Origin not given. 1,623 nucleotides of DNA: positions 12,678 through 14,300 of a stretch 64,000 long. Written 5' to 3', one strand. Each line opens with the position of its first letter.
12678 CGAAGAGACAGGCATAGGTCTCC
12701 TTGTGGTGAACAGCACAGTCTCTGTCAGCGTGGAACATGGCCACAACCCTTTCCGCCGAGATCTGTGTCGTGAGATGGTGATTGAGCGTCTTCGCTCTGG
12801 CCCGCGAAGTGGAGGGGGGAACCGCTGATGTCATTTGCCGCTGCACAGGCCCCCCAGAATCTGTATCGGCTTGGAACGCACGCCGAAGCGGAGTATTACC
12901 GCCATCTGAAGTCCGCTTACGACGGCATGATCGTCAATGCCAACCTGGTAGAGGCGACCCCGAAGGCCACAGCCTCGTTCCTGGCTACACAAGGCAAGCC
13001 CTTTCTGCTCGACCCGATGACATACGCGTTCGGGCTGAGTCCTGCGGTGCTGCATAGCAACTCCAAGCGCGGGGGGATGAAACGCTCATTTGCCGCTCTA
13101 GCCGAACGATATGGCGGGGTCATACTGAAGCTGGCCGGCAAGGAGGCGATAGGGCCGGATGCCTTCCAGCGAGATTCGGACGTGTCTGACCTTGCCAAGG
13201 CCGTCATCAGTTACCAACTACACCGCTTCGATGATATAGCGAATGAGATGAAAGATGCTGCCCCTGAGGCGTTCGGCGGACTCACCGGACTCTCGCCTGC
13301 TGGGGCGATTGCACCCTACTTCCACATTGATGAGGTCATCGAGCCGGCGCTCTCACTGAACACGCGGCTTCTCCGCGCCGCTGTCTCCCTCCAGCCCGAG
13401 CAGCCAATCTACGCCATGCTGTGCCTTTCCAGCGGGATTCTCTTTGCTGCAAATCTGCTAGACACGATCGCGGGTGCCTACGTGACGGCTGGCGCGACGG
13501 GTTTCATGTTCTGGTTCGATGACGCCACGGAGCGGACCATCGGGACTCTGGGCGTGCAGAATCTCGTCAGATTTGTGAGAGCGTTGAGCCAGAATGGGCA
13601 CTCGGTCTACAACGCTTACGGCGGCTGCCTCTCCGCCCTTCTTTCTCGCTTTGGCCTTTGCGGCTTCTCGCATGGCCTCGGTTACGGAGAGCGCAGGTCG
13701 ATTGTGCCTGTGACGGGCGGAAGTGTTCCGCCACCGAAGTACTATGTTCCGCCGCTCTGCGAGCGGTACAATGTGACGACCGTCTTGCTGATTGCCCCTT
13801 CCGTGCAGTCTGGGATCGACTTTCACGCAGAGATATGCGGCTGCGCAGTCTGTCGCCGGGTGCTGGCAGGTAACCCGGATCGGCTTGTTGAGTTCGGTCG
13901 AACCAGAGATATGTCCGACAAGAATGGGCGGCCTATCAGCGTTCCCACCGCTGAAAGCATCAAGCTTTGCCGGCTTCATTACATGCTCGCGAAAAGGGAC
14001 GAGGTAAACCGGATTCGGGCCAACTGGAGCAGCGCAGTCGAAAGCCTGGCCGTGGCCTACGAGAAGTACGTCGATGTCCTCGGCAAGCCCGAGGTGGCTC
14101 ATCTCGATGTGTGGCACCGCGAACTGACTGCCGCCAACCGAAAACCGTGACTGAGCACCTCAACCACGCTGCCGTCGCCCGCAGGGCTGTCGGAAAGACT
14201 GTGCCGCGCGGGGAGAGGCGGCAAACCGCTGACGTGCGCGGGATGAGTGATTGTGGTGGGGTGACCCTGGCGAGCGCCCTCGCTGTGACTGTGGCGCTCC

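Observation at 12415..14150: RecB-family PD-(D/E)xK nuclease translationally coupled to a TGT/DpdA-like zinc protein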

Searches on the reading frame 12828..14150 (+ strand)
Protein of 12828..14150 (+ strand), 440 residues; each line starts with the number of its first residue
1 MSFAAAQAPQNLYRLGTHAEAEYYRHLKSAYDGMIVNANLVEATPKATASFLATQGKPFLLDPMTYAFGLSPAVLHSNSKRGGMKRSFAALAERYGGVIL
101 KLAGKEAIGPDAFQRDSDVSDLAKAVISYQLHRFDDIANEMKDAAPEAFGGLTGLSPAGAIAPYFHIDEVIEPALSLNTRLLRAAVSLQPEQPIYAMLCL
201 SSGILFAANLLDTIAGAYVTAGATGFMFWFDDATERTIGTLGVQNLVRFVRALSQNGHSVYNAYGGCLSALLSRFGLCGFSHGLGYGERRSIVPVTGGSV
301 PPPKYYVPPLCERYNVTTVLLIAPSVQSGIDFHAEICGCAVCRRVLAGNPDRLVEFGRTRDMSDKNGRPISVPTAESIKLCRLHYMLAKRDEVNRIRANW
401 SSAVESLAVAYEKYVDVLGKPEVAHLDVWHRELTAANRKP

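Call 3: search_protein_families(library=pfam, proteins=[window:12828-14150:+], max_evalue=1)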
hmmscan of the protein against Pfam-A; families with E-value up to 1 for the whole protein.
window:12828-14150:+ (440 aa): 0 families

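Call 4: search_protein_families(library=padloc, proteins=[window:12828-14150:+], max_evalue=1)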
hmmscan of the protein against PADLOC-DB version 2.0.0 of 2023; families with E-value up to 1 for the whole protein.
window:12828-14150:+ (440 aa): 0 families

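Call 5: search_protein_families(library=ncbifam, proteins=[window:12828-14150:+], max_evalue=1)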
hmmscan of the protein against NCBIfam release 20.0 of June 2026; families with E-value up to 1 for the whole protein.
window:12828-14150:+ (440 aa): 0 families

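Call 6: find_homologous_proteins(query=window:12828-14150:+)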
Query window:12828-14150:+ (440 aa): 29 proteins with E <= 0.001 among 8000 candidates.
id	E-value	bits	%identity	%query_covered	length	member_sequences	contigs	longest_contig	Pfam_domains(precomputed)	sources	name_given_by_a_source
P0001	6.7e-76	274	37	98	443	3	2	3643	-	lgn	-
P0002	6.9e-73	264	36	95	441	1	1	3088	-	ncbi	-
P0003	1.3e-68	250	36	95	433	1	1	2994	-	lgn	-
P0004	2.2e-66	243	34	96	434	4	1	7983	-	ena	-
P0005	8.1e-66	241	33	96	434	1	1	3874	-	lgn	-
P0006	3.4e-65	239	35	97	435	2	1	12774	-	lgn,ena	-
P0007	1.6e-64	236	36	90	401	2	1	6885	-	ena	-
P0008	2.3e-64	236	33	96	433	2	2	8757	-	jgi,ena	-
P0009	2.6e-64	236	34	97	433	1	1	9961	-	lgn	-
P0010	3.5e-64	235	34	96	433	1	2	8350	-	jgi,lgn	-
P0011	4.4e-64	235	35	95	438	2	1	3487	-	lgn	-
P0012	6.4e-64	235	33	96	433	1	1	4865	-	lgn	-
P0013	3.0e-61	226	32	97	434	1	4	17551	-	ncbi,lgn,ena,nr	ncbi:MAG: hypothetical protein ISS54_04130 [Dehalococcoidia bacterium]|nr:hypothetical protein [Deha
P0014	1.1e-60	224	34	96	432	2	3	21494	-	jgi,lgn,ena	-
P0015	9.4e-60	221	32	96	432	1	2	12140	-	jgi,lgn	-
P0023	5.2e-53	199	31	95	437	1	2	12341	-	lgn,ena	-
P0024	2.7e-52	196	33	91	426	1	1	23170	-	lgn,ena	-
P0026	5.6e-52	195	32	98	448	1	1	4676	-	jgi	-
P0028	4.2e-46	176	34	87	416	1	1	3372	-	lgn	-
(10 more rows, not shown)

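Call 7: search_solved_structures(query=window:12828-14147:+, max_evalue=10)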
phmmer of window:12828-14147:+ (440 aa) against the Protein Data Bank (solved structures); distinct sequences matched with E-value up to 10: 1.
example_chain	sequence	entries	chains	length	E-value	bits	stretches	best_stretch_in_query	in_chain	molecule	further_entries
2h3g_X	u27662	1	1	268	0.91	11.6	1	282-335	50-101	BIOSYNTHETIC PROTEIN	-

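Call 8: search_protein_families(library=phrogs, proteins=[window:12828-14150:+], max_evalue=1)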
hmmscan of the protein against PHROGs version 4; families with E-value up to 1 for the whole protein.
window:12828-14150:+ (440 aa): 1 family
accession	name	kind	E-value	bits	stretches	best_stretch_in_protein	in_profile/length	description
phrog_34970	-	unknown function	0.029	15.7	1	111-143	54-86/90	-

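Call 11: find_encoding_contigs(protein=P0024, flank=8000, max_places=3)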
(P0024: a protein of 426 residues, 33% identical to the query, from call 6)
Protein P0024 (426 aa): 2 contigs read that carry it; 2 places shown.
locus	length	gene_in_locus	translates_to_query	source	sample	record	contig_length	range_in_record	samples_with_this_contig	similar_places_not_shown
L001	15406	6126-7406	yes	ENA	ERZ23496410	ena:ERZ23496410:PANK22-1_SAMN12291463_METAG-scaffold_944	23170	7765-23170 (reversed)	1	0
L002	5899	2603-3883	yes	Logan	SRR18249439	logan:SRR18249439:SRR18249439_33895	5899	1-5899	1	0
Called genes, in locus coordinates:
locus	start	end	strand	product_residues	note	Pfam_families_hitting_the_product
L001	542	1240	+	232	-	PF02230:Abhydrolase_2, PF00561:Abhydrolase_1 (faint)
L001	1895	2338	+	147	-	-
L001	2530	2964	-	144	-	PF01243:PNPOx_N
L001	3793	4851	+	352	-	PF07143:AttH, PF17186:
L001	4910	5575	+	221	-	-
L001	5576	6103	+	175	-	-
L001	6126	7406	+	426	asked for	-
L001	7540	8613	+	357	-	PF01939:NucS_C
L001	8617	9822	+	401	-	PF01571:GCV_T, PF08669:GCV_T_C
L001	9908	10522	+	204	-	-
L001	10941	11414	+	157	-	PF01597:GCV_H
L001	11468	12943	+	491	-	PF02347:GDC-P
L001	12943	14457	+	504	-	PF02347:GDC-P (weak), PF21478:GcvP2_C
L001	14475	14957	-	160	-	PF14367:DUF4411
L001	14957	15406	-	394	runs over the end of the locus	PF06114:Peptidase_M78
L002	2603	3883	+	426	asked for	-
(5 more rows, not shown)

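Call 12: find_encoding_contigs(protein=P0014, flank=8000, max_places=3)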
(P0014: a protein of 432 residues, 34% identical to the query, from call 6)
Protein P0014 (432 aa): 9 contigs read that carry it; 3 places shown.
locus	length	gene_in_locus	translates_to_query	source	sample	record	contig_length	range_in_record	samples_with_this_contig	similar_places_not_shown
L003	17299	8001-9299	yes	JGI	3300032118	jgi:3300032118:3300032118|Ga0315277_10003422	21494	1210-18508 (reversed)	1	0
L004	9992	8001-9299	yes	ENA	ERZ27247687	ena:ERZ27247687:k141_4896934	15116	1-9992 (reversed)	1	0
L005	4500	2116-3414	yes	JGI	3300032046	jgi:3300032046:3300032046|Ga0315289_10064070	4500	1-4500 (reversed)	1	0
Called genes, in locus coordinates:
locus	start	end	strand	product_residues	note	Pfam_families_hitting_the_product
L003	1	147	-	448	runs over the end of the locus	PF07690:MFS_1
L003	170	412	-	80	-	PF06107:DUF951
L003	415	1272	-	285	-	PF00215:OMPdecase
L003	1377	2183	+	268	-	PF04029:2-ph_phosp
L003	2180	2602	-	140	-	-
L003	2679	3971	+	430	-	PF00994:MoCF_biosynth, PF18146:CinA_KH, PF02464:CinA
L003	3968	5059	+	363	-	PF00144:Beta-lactamase (faint), PF13354:Beta-lactamase2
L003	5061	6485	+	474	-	-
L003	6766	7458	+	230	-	-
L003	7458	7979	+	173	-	-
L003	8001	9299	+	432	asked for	-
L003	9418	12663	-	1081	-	-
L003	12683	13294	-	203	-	PF00149:Metallophos, PF12850:Metallophos_2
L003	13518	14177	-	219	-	PF00160:Pro_isomerase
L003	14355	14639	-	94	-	PF01541:GIY-YIG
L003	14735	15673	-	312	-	PF07728:AAA_5, PF08406:CbbQ_C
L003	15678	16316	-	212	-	PF01121:CoaE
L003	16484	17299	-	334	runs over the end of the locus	PF13384:HTH_23 (faint), PF13518:HTH_28, PF13551:HTH_29 (faint), PF13565:HTH_32, PF13683:rve_3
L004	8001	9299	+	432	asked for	-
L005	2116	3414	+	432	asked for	-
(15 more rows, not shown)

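Call 16: find_encoding_contigs(protein=P0013, flank=6000, max_places=2)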
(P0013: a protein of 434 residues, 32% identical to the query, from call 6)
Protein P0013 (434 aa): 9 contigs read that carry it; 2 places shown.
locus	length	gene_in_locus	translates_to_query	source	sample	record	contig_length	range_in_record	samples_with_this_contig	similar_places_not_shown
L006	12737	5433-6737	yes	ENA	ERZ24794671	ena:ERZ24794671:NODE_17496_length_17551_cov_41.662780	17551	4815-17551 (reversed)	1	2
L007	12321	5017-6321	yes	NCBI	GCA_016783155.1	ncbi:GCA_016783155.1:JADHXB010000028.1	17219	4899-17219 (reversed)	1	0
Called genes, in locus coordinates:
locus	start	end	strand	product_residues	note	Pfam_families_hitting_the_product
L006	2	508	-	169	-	?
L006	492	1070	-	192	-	PF01558:POR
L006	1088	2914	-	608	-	PF01855:POR_N, PF02775:TPP_enzyme_C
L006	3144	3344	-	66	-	-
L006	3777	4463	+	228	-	-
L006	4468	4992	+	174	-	-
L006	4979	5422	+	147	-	-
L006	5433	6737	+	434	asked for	-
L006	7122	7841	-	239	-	-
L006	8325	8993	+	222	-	-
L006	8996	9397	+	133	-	-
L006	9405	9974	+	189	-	PF01850:PIN (weak)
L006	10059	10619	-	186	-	PF14338:Mrr_N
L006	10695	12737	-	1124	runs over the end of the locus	PF02384:N6_Mtase (faint), PF07669:Eco57I, PF18135:Type_ISP_C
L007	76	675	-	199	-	PF01558:POR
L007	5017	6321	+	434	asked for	-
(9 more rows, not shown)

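Call 17: find_encoding_contigs(protein=P0023, flank=6000, max_places=2)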
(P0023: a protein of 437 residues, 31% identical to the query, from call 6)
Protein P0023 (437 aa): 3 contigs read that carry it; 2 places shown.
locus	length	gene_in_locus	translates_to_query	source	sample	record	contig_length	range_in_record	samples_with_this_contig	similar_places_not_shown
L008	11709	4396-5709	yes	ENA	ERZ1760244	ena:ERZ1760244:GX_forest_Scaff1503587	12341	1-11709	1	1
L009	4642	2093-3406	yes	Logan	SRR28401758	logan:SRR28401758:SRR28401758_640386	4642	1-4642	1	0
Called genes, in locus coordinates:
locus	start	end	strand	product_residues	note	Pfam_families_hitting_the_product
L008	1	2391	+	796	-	?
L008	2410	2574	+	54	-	-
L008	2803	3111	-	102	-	-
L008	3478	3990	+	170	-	-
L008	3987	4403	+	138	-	-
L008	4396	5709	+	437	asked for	-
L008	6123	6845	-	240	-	-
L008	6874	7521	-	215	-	PF03551:PadR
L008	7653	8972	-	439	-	-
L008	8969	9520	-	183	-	PF07638:Sigma70_ECF (faint), PF04542:Sigma70_r2, PF08281:Sigma70_r4_2, PF04545:Sigma70_r4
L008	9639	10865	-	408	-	PF06772:LtrA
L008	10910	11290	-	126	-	-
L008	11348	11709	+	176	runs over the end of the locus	-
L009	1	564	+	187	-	?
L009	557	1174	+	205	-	-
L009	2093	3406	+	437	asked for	-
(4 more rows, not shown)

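Call 18: find_encoding_contigs(protein=P0001, flank=6000, max_places=2)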
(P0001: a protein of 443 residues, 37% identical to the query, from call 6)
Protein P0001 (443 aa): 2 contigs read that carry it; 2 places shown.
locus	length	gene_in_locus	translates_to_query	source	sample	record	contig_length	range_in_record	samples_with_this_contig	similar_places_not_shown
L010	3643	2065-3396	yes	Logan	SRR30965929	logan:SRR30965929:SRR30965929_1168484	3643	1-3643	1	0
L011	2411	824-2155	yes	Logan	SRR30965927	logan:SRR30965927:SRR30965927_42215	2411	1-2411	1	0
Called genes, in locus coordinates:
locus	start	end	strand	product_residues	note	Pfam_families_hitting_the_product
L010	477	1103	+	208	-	-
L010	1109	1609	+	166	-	-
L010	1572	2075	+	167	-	-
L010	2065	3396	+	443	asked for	-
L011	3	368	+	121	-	?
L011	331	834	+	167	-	-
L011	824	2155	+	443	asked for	-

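Call 20: predict_structure(alignment_id=A1)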
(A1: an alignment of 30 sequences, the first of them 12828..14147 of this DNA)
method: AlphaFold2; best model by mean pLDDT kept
length: 440 residues; sequences in the alignment: 30
mean_pLDDT: 91.4   pTM: 0.90
mean pLDDT of the five models: 91.4, 90.0, 88.8, 88.2, 87.9
residues with pLDDT >= 90: 345; 70-90: 71; 50-70: 19; < 50: 5
segments of 3 or more residues with pLDDT < 50: 1-5
pLDDT, mean of each block of 10 residues (from residue 1): 57 87 88 94 94 93 96 89 92 98 97 98 98 93 74 87 95 96 97 97 95 98 96 92 98 96 92 95 67 72 91 92 82 93 92 94 95 93 92 93 98 96 97 91
secondary structure, 60 per line:
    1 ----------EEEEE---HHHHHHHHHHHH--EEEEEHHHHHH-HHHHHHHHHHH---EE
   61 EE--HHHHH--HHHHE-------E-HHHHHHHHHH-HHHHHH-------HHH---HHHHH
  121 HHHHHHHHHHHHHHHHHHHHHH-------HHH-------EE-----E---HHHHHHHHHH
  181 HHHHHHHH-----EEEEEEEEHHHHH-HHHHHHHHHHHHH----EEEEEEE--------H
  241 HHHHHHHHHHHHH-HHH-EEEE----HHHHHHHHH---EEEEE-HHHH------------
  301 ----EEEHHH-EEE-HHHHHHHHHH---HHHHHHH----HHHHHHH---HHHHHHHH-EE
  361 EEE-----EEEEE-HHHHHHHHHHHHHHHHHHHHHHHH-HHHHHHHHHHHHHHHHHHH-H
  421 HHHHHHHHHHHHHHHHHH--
elements in order: E11-15 H19-30 E33-37 H38-43 H45-55 E59-62 H65-69 H72-75 H86-95 H97-102 H116-142 H171-188 E194-201 H202-206 H208-220 E225-231 H240-253 E259-262 H267-275 E279-283 H285-288 E305-307 E312-314 H316-325 H329-335 H340-346 H350-357 E359-363 E369-373 H375-398 H400-418 H420-438

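Call 23: fold_search(model_id=the predicted structure, library=pdb)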
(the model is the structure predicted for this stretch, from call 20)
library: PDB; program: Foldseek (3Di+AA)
matches with E <= 10: 1251; with E <= 0.001: 14
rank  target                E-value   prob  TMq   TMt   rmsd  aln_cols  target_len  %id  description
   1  7a3v                  1.8e-05  1.00  0.45  0.51   7.7       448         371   11  tRNA-guanine transglycosylase C158S/C281S/Y330C/H333A mutant in complex with 3-hydroxysulfolane (released 2021-06-16)
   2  5j9o                  1.9e-05  1.00  0.47  0.54   7.3       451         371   13  tRNA guanine Transglycosylase (TGT) in co-crystallized complex with 1-(2-(methylamino)-1H-benzo[d]imidazol-6-yl)guanidin (released 2017-05-24)
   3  2nso                  2.2e-05  1.00  0.44  0.51   7.9       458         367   12  Trna-gunanine-transglycosylase (TGT) mutant Y106F, C158V, A232S, V233G- APO-Structure (released 2007-12-04)
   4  7adn                  2.6e-05  1.00  0.45  0.51   8.0       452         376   13  apo tRNA-guanine transglycosylase C158S/C281S/Y330C/H333A mutant (released 2021-06-16)
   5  7a9e                  2.7e-05  1.00  0.44  0.50   7.7       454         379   11  tRNA-guanine transglycosylase C158S/C281S/Y330C/H333A mutant in complex with ethyl methyl sulfone (released 2021-06-16)
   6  7a0b                  3.0e-05  1.00  0.45  0.52   7.9       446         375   12  tRNA-guanine transglycosylase C158S/C281S/Y330C/H333A mutant in complex with rac-trans-3,4-dihydroxysulfolane (released 2021-06-16)
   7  4jbr                  3.6e-05  1.00  0.45  0.51   7.5       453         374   12  tRNA-guanine transglycosylase Y330C mutant as covalently linked dimer in space group P6(5)22 (released 2014-03-19)
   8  1ozm                  4.2e-05  1.00  0.46  0.53   8.1       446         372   11  Y106F mutant of Z. mobilis TGT (released 2003-09-30)
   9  5lpq_A                1.0e-04  1.00  0.44  0.51   8.2       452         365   12  tRNA guanine Transglycosylase (TGT) in co-crystallized complex (space group P21) with 6-amino-4-(2-((3aR,4R,6R,6aR)-6- (released 2017-08-30)
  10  4e4p_A                3.9e-04  1.00  0.34  0.47   7.1       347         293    9  Second native structure of Xylanase A1 from Paenibacillus sp. JDR-2 (released 2012-04-18)
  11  3ro8_C                5.3e-04  1.00  0.33  0.44   7.4       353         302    8  Crystal structure of the catalytic domain of XynA1 from Paenibacillus sp. JDR-2 (released 2012-05-16)
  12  1sfl_A                5.8e-04  1.00  0.29  0.48   7.7       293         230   10  1.9A Crystal structure of Staphylococcus aureus type I 3-dehydroquinase, apo form (released 2004-10-19)
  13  4n2y_B                7.0e-04  1.00  0.30  0.59   6.4       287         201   14  Crystal structure of orotidine 5'-monophosphate decarboxylase from Archaeoglobus fulgidus (released 2013-10-30)
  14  5lpo                  7.8e-04  1.00  0.42  0.49   8.7       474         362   11  tRNA guanine Transglycosylase (TGT) in co-crystallized complex with 6-amino-2-(methylamino)-4-(2-((2R,3R,4R,5R)-3,4,5-tr (released 2017-08-30)
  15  1iq8_A                1.1e-03  1.00  0.50  0.39   6.1       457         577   10  Crystal Structure of archaeosine tRNA-guanine transglycosylase from Pyrococcus horikoshii (released 2002-05-22)
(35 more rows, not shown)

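Call 27: search_solved_structures(query=A1, max_evalue=10, show_alignments=2)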
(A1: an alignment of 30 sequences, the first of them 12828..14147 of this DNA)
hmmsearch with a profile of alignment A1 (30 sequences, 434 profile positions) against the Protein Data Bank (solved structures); distinct sequences matched with E-value up to 10: 4.
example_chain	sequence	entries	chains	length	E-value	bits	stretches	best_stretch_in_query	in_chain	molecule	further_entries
6gpa_A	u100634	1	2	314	0.28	13.2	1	160-227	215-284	Arabinogalactan endo-beta-1,4-galactanase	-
6gp5_A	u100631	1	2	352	0.34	12.9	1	160-227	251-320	Arabinogalactan endo-beta-1,4-galactanase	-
9pdp_A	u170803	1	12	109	0.6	12.1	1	106-153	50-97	Portal protein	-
5lv9_A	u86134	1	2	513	2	10.4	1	344-423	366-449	thermophilic tryptophan halogenase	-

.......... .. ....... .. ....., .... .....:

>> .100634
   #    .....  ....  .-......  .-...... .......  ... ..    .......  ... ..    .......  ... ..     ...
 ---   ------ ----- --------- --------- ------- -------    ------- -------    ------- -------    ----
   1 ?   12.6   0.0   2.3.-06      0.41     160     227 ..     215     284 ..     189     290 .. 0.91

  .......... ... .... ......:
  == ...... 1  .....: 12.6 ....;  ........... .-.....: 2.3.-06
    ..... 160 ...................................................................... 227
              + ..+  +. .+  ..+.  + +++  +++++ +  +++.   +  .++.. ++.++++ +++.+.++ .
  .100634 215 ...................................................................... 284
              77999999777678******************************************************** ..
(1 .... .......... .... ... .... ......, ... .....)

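Call 38: search_protein_representatives(alignment_id=A1)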
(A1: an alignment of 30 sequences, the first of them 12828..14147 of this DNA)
Query: 30 sequences, 434 profile positions. Proteins with E-value up to 0.001 (for the whole library): 1079; up to 1e-10: 871; up to 1e-30: 548. The best 150 are listed.
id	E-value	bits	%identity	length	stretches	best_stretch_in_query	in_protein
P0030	1.1e-177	607.6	-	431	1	1-432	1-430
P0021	1.9e-166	570.6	-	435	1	4-433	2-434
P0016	2.6e-164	563.6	-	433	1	1-432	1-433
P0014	3.6e-164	563.1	-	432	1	4-432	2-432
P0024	3.1e-156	537.0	-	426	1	1-433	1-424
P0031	1.8e-153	527.9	-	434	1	1-431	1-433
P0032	6.1e-150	516.3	-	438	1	5-433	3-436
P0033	9.4e-148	509.1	-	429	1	4-431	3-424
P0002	1.1e-144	499.0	-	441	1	4-432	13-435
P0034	6.1e-137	473.4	-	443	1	4-432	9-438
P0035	3.3e-132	457.8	-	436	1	4-432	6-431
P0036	7.8e-126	436.8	-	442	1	6-432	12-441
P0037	2.6e-125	435.1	-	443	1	5-432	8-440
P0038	1.0e-122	426.5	-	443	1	6-432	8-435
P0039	3.1e-121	421.7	-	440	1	6-432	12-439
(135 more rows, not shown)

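Call 39: fold_search(model_id=the predicted structure, library=viral)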
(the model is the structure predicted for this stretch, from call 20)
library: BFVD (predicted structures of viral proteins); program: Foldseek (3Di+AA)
matches with E <= 10: 483; with E <= 0.001: 1
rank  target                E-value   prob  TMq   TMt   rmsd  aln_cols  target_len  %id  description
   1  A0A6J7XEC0            4.4e-04  1.00  0.32  0.27  13.8       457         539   10  Uncharacterized protein [uncultured Caudovirales phage]
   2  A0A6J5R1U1            9.0e-03  0.99  0.29  0.24   7.5       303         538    8  Uncharacterized protein [uncultured Caudovirales phage]
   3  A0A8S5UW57            1.6e-02  0.85  0.27  0.28  15.7       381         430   12  Endoglucanase, glycoside hydrolase family 5, TIM barrel, HYDROLASE.1A [Siphoviridae sp. ctgaU3]
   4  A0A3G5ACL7            1.7e-02  0.99  0.30  0.28   6.5       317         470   11  Carbohydrate binding domain-containing protein [Hyperionvirus sp.]
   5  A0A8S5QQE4            2.0e-02  0.97  0.30  0.20  13.9       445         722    7  Uncharacterized protein [Myoviridae sp. ctgXL3]
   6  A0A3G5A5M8            2.1e-02  0.97  0.34  0.33   7.8       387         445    9  GH18 domain-containing protein [Hyperionvirus sp.]
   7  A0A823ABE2            2.4e-02  1.00  0.33  0.52   7.8       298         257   10  (no name in the UniProt tables at hand)
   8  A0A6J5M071            2.6e-02  1.00  0.33  0.41   6.4       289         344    9  Uncharacterized protein [uncultured Caudovirales phage]
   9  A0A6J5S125            2.7e-02  0.96  0.41  0.43  10.7       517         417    9  Uncharacterized protein [uncultured Caudovirales phage]
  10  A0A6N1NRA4            2.7e-02  0.85  0.28  0.27   9.3       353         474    9  GH18 domain-containing protein [Tupanvirus deep ocean]
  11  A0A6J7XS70            3.2e-02  0.20  0.18  0.15  19.6       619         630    8  B12-binding_like domain containing protein [uncultured Caudovirales phage]
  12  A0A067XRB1            3.7e-02  0.96  0.30  0.32   7.5       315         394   11  (no name in the UniProt tables at hand)
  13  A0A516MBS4            4.9e-02  0.94  0.33  0.45  10.6       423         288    7  (no name in the UniProt tables at hand)
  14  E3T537                5.2e-02  0.91  0.29  0.27   7.7       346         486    8  3-deoxy-8-phosphooctulonate synthase [Cafeteria roenbergensis virus (strain BV-PW1)]
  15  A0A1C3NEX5            5.2e-02  0.89  0.38  0.33  10.5       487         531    8  (no name in the UniProt tables at hand)
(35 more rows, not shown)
